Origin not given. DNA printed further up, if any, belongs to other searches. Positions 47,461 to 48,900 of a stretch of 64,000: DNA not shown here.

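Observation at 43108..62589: Composite ProcM-like lanthipeptide locus: one LanM, seven double-glycine precursors from two leader families, an NHLM-type export triad and several non-canonical embedded genes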

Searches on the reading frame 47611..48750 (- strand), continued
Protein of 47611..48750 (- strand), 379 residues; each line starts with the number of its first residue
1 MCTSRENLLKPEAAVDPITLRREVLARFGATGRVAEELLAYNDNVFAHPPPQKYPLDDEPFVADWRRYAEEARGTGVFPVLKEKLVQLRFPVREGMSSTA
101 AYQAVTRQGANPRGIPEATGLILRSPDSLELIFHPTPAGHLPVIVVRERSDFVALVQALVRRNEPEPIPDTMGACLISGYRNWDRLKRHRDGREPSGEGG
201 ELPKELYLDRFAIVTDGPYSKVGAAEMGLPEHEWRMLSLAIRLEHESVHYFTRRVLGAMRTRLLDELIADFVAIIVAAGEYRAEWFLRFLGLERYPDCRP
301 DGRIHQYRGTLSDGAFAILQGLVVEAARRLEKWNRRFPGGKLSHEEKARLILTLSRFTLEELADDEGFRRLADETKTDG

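Call 24: find_related_loci(query=A1, collection=genome_contigs, flank=10000)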
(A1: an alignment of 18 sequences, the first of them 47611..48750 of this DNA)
Query A1 (379 aa) in genome_contigs; peptide patterns used: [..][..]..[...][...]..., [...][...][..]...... (x = any residue, [..] = any of these).
599 stretches matched a pattern (row limit reached: there are more); 471 encode a relative of the query (tblastn E <= 1e-3); the best 80 are kept; 80 distinct loci.
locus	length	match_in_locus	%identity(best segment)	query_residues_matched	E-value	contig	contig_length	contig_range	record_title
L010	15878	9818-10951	50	8-367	4e-116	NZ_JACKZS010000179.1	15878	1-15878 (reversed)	Nostoc sp. UCD121 NODE_179_length_15878_cov_9.23739_ID_357, whole genome shotgun sequence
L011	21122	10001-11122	50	11-367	3e-114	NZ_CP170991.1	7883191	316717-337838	Nostoc sp. C117 chromosome, complete genome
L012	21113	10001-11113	49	15-367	1e-113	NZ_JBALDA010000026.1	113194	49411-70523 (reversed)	MAG: Nostoc sp. isolate P12641 bin 9 NODE_47_length_113194_cov_78.651447, whole genome shotgun sequence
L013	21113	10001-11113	48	15-367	2e-112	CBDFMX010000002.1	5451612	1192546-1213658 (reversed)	MAG: Stigonema sp. isolate 9a048915-f00d-425c-bd96-d5550510256a genome assembly, contig: contig_2, whole genome shotgun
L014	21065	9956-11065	50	20-371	3e-111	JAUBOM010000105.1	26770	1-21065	Microcoleus sp. herbarium2 NODE_105_length_26770_cov_86.296088, whole genome shotgun sequence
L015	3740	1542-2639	51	20-367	2e-112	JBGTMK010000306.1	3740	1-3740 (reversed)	MAG: Nostoc sp. isolate JTS-RE360 k141_5358863, whole genome shotgun sequence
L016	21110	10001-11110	50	20-371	7e-111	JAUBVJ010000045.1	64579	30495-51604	Microcoleus sp. AR_TQ3_B6 NODE_116_length_64579_cov_18.825850, whole genome shotgun sequence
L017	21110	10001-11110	49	15-367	2e-110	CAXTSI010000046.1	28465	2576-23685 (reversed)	MAG TPA_asm: uncultured bacterium isolate public_SRR14721957_metawrap_bin.4 genome assembly, contig: public_SRR14721957_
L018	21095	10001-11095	49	20-367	4e-110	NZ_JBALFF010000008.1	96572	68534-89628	MAG: Nostoc sp. isolate P9639 bin 5 NODE_36_length_96572_cov_73.018315, whole genome shotgun sequence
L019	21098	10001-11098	49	20-367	6e-110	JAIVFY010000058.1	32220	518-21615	Nostoc sp. XA013 NODE_58_length_32220_cov_155.423114, whole genome shotgun sequence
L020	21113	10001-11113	46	15-367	5e-110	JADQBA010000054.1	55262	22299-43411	MAG: Stigonema ocellatum SAG 48.90 = DSM 106950 isolate JP211 k141_59593, whole genome shotgun sequence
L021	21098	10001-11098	50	20-367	4e-110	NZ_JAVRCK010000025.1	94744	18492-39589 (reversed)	MAG: Nostoc sp. DedSLP03 contig_25, whole genome shotgun sequence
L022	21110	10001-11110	49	19-371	5e-110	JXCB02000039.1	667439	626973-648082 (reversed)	Tolypothrix campylonemoides VB511288 scaffold_005, whole genome shotgun sequence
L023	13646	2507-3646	52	13-373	1e-109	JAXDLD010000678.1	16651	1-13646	MAG: Acidobacteriota bacterium isolate BP_61 scaffold_2102738, whole genome shotgun sequence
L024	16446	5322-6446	49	20-371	1e-109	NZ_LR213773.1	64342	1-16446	Hyella patelloides LEGE 07179 isolate 1, whole genome shotgun sequence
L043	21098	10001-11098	50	15-363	2e-108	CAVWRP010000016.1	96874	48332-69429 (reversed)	MAG: Terriglobia bacterium isolate MFD04967.bin.1.62 genome assembly, contig: contig_40920, whole genome shotgun sequenc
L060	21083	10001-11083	49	15-367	2e-106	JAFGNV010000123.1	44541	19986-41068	MAG: Anaerolineae bacterium isolate Zod_Metabat.569 k87_7490509, whole genome shotgun sequence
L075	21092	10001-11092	49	19-367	3e-105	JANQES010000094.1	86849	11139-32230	MAG: Rhodothermales bacterium isolate PL23a_bin.4 k99_6073990, whole genome shotgun sequence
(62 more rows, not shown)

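Call 32: predict_structure(alignment_id=A1)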
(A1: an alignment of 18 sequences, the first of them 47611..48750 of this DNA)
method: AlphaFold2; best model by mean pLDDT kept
length: 379 residues; sequences in the alignment: 18
mean_pLDDT: 90.1   pTM: 0.88
mean pLDDT of the five models: 90.1, 89.6, 89.4, 89.2, 88.0
residues with pLDDT >= 90: 293; 70-90: 54; 50-70: 18; < 50: 14
segments of 3 or more residues with pLDDT < 50: 1-11
pLDDT, mean of each block of 10 residues (from residue 1): 43 74 96 96 83 94 96 97 95 98 94 94 97 98 96 97 95 92 87 61 78 91 93 94 97 83 89 95 96 95 92 97 98 86 94 94 93 73
secondary structure, 60 per line:
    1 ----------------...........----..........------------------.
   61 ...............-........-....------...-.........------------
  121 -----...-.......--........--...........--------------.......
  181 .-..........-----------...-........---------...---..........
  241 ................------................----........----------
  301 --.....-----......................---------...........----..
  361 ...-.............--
elements in order: H17-27 H32-41 H60-75 H77-84 H86-89 H100-108 E130-136 E139-146 H149-159 E174-181 H183-192 E208-215 H231-256 H263-278 H283-290 H303-307 H313-334 H344-354 H359-363 H365-377
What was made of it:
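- In the AF2 model they lie in two consecutive helices that follow a four-strand sheet (call 32).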

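Call 35: fold_search(model_id=the predicted structure, library=pdb)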
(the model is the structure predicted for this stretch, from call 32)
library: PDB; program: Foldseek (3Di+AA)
matches with E <= 10: 159; with E <= 0.001: 0
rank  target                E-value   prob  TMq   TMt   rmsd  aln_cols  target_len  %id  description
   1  3kwv_C                3.3e-01  0.11  0.12  0.17  12.9       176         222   11  Structural basis for the unfolding of anthrax lethal factor by protective antigen oligomers (released 2010-11-10)
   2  7q74_A                3.3e-01  0.05  0.13  0.11  20.9       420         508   10  Structure of Pla1 apo, with a C-terminal deletion (released 2022-12-07)
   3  7q74_B                4.0e-01  0.06  0.15  0.12  18.3       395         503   11  Structure of Pla1 apo, with a C-terminal deletion (released 2022-12-07)
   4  1rx0_C                8.3e-01  0.02  0.11  0.11  22.8       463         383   11  Crystal structure of isobutyryl-CoA dehydrogenase complexed with substrate/ligand. (released 2004-04-20)
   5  3ouy_A                9.2e-01  0.05  0.16  0.14  18.2       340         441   10  How the CCA-adding Enzyme Selects Adenine Over Cytosine at Position 76 of tRNA (released 2010-12-01)
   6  5fcl_D                9.2e-01  0.04  0.10  0.11  14.7       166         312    8  Crystal structure of Cas1 from Pectobacterium atrosepticum (released 2016-03-16)
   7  1rx0_A                9.7e-01  0.02  0.12  0.12  22.6       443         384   12  Crystal structure of isobutyryl-CoA dehydrogenase complexed with substrate/ligand. (released 2004-04-20)
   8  8f6r_A                1.0e+00  0.10  0.12  0.18  12.6       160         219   18  CryoEM structure of designed modular protein oligomer C6-79 (released 2023-11-29)
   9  7q73                  1.3e+00  0.03  0.12  0.10  19.8       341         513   10  Structure of Pla1 apo (released 2022-12-07)
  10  1u9n                  1.3e+00  0.05  0.12  0.17  16.1       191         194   15  Crystal structure of the transcriptional regulator EthR in a ligand bound conformation opens therapeutic perspectives ag (released 2004-11-16)
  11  7rp5_A                1.7e+00  0.03  0.10  0.09  15.0       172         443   11  CLC-ec1 at pH 4.5 100mM Cl Turn (released 2022-11-16)
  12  4z7i_A                1.8e+00  0.07  0.21  0.12  14.6       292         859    8  Crystal structure of insulin regulated aminopeptidase in complex with ligand (released 2015-08-26)
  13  1pww_B                1.8e+00  0.04  0.11  0.07  13.8       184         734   11  Crystal structure of Anthrax Lethal Factor active site mutant protein complexed with an optimised peptide substrate in (released 2004-01-27)
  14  4tsf_E                1.9e+00  0.03  0.12  0.10  17.2       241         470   13  The Pathway of Binding of the Intrinsically Disordered Mitochondrial Inhibitor Protein to F1-ATPase (released 2014-08-06)
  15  3au4_A                1.9e+00  0.03  0.16  0.13  30.6       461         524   10  Structure of the human myosin-X MyTH4-FERM cassette bound to its specific cargo, DCC (released 2011-07-13)
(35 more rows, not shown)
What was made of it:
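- Tried and rejected: Foldseek against the PDB gave a best E of 0.33 (call 35).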

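Call 36: search_solved_structures(query=A1, max_evalue=10)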
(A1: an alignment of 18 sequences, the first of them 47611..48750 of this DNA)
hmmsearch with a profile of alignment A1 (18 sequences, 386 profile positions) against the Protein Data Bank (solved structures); distinct sequences matched with E-value up to 10: 1.
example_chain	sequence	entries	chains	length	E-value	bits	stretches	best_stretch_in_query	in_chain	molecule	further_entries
8i7o_I2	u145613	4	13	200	0.015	17.6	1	170-224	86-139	Protein FAM166C | Ciliary microtubule inner protein 2C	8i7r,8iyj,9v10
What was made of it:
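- Tried and rejected: The A1 profile against PDB sequences gave one spurious hit (call 36).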

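Call 83: search_protein_families(library=pfam, alignment_id=A1, max_evalue=5)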
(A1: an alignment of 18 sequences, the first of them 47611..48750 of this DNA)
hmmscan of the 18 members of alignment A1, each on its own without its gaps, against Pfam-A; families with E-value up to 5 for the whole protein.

A. member 1, window:47611-48750:- (379 aa): 1 family
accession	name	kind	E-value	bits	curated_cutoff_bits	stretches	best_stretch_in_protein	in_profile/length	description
PF22541.2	DUF7005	-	7e-122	407.2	27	1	24-365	2-360/361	Family of unknown function (DUF7005)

B. families by the number of members that match (of 18 scanned): 5 families
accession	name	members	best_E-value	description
PF22541.2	DUF7005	18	7.7e-178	Family of unknown function (DUF7005)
PF20528.3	DUF6743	2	0.034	Domain of unknown function (DUF6743)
PF22205.1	Csm6_6H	2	0.038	Csm6 6H domain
PF04734.18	Ceramidase_alk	1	0.25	Neutral/alkaline non-lysosomal ceramidase, N-terminal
PF01888.22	CbiD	1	0.26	CbiD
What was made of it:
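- Tried and rejected: Relaxed Pfam scans of 18 members found only DUF7005 (call 83).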

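Call 84: search_protein_families(library=pfam, proteins=[L043:7035-7823:+, L060:6997-7797:+, L075:5682-6398:+, L006:14632-15261:+], max_evalue=1)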
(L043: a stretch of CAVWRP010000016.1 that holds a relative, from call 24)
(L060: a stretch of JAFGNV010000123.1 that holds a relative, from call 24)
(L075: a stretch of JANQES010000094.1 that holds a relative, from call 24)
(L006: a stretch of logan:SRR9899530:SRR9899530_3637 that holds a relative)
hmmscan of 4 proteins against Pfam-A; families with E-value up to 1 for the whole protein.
L043:7035-7823:+ (263 aa): 2 families
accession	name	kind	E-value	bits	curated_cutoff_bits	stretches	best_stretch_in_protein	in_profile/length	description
PF10103.15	Zincin_2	-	0.025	14.3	25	1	133-182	244-293/344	Zincin-like metallopeptidase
PF22661.2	CO4A-B_CUB_C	-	0.16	12.6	27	1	5-48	16-59/67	Complement C4A/B CUB C-terminal domain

L060:6997-7797:+ (267 aa): 0 families

L075:5682-6398:+ (239 aa): 0 families

L006:14632-15261:+ (210 aa): 2 families
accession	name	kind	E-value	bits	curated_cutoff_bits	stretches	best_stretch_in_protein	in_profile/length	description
PF12008.13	EcoR124_C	-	0.0088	16.1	23.1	1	100-194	146-232/260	Type I restriction and modification enzyme - subunit R C terminal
PF12692.13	Methyltransf_17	-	0.087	13.2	27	1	51-133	10-96/160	S-adenosyl-L-methionine methyltransferase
